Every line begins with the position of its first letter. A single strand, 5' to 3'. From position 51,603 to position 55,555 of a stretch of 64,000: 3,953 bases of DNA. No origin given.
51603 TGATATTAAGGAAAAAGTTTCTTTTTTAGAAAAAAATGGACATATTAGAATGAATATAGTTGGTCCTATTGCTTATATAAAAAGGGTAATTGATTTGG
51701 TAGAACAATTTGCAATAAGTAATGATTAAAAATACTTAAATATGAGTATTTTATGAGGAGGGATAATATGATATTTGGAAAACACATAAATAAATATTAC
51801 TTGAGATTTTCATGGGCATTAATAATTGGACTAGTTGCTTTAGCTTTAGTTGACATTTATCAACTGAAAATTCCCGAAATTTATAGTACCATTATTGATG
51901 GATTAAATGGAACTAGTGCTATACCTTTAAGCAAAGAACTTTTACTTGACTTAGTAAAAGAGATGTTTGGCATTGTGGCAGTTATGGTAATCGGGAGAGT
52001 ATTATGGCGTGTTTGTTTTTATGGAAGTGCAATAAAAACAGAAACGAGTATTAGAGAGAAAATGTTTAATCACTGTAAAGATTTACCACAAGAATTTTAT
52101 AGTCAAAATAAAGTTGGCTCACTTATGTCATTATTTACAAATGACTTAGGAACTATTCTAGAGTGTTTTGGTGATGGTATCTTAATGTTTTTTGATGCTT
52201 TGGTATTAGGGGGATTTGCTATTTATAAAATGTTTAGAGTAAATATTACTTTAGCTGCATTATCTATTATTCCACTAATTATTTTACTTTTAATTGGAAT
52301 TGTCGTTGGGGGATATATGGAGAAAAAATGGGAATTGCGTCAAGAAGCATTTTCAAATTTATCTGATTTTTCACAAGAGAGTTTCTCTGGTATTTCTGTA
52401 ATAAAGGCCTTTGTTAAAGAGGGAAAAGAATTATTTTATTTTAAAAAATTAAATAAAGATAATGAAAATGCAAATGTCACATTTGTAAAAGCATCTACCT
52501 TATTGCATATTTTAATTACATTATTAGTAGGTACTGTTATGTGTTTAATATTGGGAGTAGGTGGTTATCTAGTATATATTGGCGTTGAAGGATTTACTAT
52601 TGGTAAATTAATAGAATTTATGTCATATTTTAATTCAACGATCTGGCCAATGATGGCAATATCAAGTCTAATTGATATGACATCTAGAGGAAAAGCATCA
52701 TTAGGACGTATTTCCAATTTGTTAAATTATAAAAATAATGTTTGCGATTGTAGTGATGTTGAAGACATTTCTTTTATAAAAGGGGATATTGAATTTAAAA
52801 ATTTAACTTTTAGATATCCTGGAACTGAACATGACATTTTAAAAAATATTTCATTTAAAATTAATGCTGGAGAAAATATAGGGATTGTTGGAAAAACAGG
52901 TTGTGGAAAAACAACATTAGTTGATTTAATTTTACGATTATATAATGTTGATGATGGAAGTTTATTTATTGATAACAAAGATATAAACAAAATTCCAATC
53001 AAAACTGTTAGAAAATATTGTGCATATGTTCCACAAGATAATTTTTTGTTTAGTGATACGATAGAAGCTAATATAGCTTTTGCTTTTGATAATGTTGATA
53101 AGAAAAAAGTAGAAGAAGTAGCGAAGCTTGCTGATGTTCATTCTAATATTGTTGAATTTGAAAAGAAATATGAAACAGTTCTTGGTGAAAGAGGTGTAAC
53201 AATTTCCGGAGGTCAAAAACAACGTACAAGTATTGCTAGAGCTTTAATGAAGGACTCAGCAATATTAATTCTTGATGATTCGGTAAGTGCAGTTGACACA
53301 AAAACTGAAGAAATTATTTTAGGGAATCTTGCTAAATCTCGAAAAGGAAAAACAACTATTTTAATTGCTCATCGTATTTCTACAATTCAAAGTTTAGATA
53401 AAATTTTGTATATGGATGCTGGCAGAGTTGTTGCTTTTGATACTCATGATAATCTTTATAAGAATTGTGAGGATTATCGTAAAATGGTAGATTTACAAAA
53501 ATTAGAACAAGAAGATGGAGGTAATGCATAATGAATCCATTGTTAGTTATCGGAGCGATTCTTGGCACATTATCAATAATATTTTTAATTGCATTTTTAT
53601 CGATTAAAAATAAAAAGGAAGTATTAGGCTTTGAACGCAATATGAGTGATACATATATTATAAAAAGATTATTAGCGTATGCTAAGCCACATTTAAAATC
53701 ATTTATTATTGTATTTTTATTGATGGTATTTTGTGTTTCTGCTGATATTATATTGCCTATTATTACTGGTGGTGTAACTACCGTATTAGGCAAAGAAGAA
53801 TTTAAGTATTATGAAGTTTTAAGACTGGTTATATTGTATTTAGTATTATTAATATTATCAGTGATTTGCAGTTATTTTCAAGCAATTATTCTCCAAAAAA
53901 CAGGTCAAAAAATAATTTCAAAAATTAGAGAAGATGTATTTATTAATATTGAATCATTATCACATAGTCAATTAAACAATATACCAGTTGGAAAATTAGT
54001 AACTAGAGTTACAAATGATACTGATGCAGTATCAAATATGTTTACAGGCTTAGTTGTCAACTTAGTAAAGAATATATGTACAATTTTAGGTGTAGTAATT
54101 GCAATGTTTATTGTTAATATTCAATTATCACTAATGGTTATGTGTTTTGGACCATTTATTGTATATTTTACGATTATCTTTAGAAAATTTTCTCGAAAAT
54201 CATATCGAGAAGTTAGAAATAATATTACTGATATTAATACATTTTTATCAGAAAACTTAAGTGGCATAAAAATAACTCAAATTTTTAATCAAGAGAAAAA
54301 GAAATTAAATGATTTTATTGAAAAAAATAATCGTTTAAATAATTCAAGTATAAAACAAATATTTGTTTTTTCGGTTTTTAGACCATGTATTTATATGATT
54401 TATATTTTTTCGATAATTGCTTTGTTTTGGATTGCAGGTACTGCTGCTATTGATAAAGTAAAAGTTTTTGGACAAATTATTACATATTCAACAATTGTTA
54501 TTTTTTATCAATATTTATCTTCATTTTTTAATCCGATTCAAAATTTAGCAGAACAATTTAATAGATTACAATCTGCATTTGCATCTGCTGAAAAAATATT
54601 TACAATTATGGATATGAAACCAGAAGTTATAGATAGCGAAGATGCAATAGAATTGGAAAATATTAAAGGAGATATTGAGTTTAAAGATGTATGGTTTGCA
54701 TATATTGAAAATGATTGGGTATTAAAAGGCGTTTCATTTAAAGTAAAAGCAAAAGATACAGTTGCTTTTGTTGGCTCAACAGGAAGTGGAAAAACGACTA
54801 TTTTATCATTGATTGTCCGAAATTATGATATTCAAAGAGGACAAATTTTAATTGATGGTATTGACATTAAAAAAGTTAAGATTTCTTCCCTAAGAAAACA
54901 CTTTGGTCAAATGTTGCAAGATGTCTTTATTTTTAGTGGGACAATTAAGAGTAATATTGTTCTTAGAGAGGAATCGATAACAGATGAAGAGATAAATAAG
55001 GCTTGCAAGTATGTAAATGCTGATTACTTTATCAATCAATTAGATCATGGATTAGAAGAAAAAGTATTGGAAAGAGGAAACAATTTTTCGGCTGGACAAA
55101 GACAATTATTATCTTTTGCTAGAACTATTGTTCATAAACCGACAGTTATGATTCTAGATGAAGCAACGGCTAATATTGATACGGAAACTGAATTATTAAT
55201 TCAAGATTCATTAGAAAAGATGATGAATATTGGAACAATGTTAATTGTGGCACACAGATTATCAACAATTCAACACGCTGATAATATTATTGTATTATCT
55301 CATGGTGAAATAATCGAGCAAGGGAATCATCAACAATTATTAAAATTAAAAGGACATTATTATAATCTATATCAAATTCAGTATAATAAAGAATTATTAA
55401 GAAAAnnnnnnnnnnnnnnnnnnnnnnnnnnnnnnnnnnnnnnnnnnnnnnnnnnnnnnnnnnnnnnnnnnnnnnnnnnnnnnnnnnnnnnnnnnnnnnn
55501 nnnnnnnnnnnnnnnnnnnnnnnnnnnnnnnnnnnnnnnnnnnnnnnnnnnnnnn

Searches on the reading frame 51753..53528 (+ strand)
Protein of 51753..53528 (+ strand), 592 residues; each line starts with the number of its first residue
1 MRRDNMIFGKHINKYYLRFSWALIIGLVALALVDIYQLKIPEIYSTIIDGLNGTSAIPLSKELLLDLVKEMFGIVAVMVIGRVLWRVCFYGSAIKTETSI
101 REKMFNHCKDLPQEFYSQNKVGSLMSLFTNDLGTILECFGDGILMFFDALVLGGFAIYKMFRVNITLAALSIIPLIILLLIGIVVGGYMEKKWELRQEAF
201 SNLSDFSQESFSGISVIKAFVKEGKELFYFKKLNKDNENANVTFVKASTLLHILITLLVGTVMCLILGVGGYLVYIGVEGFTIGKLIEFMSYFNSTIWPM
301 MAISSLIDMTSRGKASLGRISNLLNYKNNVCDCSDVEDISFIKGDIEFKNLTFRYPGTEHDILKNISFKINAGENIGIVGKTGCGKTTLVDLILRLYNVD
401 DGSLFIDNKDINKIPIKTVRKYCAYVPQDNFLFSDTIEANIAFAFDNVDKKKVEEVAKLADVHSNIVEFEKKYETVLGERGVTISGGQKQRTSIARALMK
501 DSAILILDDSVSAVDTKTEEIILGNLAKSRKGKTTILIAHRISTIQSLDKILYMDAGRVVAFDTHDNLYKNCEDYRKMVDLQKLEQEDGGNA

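Call 10: search_protein_families(library=pfam, proteins=[window:51753-53528:+], max_evalue=0.001)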
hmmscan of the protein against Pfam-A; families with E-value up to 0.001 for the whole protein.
window:51753-53528:+ (592 aa): 3 families
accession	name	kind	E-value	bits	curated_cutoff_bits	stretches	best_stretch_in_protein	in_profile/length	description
PF00005.33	ABC_tran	-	2.5e-31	109.6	25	1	363-510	1-135/137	ABC transporter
PF00664.28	ABC_membrane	-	1.3e-30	107.4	28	1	23-300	1-274/274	ABC transporter transmembrane region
PF02463.25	SMC_N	-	0.00066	19.6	40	0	377-553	28-210/220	RecF/RecN/SMC N terminal domain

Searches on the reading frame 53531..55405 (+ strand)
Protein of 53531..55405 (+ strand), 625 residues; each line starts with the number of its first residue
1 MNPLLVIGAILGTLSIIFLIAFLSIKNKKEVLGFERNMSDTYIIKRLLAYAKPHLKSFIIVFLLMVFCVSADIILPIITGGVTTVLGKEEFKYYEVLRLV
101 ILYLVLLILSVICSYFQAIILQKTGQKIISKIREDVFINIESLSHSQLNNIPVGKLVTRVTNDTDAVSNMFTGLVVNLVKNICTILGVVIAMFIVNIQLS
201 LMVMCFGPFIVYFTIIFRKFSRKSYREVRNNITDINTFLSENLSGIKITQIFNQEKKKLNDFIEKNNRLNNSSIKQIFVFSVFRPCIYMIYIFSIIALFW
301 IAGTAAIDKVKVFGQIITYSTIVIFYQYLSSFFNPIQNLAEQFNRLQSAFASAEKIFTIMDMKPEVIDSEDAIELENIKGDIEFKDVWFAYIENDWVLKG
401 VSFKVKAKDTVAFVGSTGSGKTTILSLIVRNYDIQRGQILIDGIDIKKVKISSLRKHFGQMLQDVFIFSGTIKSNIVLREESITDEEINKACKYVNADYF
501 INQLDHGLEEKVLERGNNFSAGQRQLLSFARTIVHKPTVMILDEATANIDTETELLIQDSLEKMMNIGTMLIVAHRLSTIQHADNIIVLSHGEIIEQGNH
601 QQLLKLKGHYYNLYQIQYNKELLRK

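Call 10: search_protein_families(library=pfam, proteins=[window:53531-55405:+], max_evalue=0.001)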
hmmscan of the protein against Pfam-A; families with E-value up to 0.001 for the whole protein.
window:53531-55405:+ (625 aa): 2 families
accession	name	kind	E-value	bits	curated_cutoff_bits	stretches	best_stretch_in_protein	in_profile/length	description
PF00664.28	ABC_membrane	-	1.8e-41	143.1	28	1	58-324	1-268/274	ABC transporter transmembrane region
PF00005.33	ABC_tran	-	3.9e-28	99.2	25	1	398-547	1-137/137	ABC transporter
